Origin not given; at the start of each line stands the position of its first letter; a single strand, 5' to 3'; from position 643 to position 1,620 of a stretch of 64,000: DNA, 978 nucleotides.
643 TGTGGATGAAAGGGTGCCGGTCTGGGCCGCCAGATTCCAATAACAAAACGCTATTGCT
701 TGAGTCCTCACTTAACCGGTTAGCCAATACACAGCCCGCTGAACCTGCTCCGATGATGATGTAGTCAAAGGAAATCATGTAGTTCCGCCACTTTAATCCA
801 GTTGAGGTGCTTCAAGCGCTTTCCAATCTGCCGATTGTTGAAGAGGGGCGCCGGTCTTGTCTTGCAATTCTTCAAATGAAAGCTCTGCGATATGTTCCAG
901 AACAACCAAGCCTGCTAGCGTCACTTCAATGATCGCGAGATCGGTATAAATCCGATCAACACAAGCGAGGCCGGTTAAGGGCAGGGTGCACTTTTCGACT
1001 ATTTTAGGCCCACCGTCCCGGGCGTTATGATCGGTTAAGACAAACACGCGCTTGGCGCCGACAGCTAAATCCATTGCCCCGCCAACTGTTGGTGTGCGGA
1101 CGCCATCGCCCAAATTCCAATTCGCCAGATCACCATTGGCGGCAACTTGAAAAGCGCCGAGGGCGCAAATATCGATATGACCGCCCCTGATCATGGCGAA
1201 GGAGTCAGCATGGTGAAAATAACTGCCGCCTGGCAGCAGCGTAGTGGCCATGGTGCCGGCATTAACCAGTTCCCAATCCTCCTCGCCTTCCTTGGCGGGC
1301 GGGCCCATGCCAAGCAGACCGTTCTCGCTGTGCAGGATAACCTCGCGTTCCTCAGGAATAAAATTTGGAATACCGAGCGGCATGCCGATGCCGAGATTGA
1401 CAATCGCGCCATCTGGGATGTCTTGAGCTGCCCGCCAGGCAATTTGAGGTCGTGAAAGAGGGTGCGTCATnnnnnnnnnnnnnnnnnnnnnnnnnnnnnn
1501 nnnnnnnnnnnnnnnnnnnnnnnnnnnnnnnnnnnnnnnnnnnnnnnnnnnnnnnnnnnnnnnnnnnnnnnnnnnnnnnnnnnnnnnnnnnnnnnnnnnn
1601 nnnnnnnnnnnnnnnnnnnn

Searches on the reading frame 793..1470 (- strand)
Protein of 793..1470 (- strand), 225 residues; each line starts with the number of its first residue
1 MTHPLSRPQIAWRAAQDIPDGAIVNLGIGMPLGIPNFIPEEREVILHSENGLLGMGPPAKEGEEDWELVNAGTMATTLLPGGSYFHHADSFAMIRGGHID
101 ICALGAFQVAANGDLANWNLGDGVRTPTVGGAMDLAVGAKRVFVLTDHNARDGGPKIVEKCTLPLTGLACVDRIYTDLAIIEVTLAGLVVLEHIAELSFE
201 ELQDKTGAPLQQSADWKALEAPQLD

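Call 16: search_protein_families(library=pfam, proteins=[window:793-1470:-], max_evalue=0.00001)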
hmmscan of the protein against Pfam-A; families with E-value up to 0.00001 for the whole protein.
window:793-1470:- (225 aa): 1 family
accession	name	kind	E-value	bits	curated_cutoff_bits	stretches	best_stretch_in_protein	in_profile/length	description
PF01144.29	CoA_trans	-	1.2e-40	139.7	23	1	10-195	4-207/217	Coenzyme A transferase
